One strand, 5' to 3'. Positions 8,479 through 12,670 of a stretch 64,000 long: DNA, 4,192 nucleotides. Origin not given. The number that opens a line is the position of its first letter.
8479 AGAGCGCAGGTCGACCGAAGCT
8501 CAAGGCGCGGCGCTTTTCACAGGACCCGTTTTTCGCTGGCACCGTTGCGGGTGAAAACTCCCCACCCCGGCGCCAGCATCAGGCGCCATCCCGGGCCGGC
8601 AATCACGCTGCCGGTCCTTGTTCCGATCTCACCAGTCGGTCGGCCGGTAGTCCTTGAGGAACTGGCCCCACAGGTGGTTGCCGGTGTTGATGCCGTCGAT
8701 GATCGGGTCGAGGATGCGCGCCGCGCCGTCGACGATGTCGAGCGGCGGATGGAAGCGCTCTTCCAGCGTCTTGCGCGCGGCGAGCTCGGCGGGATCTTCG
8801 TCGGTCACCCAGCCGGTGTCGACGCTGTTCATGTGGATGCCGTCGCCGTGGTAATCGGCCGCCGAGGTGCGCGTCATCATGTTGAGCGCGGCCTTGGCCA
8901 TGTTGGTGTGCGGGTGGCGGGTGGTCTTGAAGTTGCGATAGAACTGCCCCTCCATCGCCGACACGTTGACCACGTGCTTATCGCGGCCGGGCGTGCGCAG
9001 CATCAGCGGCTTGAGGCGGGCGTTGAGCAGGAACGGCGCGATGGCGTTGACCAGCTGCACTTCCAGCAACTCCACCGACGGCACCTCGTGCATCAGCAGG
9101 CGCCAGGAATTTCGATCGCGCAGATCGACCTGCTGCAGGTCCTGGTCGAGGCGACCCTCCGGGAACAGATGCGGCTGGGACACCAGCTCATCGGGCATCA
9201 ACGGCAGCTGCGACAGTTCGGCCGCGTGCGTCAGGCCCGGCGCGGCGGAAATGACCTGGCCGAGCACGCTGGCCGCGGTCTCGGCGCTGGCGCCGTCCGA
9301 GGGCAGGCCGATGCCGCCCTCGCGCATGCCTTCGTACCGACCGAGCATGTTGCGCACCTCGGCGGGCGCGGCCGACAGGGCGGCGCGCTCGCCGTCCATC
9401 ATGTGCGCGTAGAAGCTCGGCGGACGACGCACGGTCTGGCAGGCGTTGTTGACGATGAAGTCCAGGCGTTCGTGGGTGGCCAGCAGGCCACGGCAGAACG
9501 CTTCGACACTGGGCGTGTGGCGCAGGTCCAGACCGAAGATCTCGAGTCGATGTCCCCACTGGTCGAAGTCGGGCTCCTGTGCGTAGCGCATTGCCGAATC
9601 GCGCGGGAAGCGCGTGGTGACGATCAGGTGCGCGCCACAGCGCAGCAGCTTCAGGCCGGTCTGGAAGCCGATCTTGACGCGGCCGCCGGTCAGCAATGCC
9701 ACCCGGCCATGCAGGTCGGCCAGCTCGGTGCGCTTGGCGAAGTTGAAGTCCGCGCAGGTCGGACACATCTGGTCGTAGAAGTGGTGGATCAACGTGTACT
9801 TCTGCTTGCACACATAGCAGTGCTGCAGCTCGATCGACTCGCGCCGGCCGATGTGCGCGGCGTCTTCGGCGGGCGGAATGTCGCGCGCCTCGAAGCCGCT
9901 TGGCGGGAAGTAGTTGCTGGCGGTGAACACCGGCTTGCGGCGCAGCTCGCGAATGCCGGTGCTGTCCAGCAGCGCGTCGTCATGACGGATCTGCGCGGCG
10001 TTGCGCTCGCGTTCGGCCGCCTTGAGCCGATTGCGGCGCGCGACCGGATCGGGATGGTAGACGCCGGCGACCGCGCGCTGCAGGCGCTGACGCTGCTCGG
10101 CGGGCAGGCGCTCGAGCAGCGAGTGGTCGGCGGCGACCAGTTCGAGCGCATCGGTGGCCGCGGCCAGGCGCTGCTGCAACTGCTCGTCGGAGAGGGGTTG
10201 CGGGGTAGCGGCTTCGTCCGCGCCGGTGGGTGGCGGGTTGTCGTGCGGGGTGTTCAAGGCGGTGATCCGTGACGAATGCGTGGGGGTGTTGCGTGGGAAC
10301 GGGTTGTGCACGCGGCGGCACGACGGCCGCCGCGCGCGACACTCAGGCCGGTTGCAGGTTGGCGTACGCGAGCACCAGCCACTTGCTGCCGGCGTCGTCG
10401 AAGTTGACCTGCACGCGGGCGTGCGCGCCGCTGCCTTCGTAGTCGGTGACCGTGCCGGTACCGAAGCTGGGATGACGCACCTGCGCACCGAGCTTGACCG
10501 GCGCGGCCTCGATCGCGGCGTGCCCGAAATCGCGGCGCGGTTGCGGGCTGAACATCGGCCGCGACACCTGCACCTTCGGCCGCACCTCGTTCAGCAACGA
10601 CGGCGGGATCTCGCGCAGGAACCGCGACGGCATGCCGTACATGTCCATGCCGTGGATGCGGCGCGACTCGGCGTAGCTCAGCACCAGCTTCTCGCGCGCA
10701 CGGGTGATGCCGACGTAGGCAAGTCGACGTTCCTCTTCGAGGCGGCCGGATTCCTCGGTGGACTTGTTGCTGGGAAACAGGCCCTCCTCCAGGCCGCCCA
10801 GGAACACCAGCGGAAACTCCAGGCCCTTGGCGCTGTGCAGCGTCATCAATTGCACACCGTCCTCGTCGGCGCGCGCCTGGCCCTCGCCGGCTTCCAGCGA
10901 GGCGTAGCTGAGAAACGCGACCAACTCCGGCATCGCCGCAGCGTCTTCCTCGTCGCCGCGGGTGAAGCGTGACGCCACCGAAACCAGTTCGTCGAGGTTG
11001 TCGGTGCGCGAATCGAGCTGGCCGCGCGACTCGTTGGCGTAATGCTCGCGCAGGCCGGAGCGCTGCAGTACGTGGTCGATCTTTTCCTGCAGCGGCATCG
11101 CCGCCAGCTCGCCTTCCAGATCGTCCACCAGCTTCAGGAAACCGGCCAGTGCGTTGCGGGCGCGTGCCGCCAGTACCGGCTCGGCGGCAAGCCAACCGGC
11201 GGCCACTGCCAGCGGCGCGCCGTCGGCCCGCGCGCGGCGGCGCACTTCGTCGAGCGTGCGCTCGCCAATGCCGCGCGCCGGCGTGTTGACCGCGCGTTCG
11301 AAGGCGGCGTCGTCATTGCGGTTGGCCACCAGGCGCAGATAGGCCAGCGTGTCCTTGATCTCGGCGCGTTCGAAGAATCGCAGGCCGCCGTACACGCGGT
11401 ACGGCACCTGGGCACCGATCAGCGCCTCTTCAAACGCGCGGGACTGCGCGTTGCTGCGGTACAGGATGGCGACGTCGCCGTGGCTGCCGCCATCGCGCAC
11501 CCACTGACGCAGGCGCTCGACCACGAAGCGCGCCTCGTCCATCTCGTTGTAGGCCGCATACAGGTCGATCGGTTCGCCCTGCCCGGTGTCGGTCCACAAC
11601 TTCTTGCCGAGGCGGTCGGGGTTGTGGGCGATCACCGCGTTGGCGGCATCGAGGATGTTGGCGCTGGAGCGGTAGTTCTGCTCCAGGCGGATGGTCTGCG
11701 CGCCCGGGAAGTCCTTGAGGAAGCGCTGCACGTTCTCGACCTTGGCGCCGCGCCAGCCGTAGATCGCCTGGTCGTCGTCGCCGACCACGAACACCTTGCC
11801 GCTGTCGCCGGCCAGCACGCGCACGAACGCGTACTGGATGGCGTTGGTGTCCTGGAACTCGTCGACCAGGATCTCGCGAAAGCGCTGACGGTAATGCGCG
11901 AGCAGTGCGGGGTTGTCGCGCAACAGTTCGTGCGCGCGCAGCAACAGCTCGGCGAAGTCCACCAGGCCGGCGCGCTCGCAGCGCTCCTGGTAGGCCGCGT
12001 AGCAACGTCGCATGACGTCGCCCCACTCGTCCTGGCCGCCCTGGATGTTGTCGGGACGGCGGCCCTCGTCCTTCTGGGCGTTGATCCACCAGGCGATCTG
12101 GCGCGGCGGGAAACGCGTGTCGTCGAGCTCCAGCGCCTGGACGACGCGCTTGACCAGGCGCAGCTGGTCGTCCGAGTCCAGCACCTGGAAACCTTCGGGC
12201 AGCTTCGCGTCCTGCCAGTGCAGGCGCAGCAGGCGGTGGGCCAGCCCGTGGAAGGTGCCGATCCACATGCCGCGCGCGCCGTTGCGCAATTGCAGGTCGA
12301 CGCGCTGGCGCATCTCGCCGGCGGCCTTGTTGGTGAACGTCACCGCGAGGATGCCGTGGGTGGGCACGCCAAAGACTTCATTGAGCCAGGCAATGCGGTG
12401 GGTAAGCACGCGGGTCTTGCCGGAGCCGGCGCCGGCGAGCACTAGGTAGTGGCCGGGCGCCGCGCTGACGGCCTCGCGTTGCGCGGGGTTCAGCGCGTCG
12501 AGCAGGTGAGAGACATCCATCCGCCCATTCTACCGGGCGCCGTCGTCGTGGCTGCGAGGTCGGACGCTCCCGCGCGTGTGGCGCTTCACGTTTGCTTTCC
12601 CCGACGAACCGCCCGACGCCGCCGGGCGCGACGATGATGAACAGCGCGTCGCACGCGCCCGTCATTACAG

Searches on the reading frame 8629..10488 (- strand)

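Call 62: search_protein_families(library=pfam, proteins=[window:8629-10488:-], max_evalue=0.00001)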
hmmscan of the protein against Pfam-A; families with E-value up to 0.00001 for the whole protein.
window:8629-10488:- (619 aa): 2 families
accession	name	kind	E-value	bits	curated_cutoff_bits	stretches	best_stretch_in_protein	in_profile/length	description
PF00106.31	adh_short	-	3e-13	50.1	26.6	1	263-354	2-90/195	short chain dehydrogenase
PF13561.12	adh_short_C2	-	1.1e-12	48.5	27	1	468-577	91-192/236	Enoyl-(Acyl carrier protein) reductase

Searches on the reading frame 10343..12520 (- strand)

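Call 62: search_protein_families(library=pfam, proteins=[window:10343-12520:-], max_evalue=0.00001)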
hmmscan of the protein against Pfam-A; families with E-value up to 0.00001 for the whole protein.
window:10343-12520:- (725 aa): 6 families
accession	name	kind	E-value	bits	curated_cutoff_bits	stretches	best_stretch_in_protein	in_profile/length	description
PF00580.27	UvrD-helicase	-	4.8e-83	279.4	23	1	10-272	1-271/271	UvrD/REP helicase N-terminal domain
PF13361.12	UvrD_C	-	9e-78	262.6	25.6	2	277-428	1-152/350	UvrD-like helicase C-terminal domain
PF13245.12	AAA_19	-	3.1e-21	76.4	25.1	1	14-255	1-132/134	AAA domain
PF13538.12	UvrD_C_2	-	1.1e-08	35.2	27.4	1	558-614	4-51/52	UvrD-like helicase C-terminal domain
PF21196.3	PcrA_UvrD_tudor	-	9.7e-07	29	23.9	1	678-720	2-44/48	PcrA/UvrD tudor domain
PF13604.12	AAA_30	-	3.4e-06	27.4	27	0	10-80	2-72/191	AAA domain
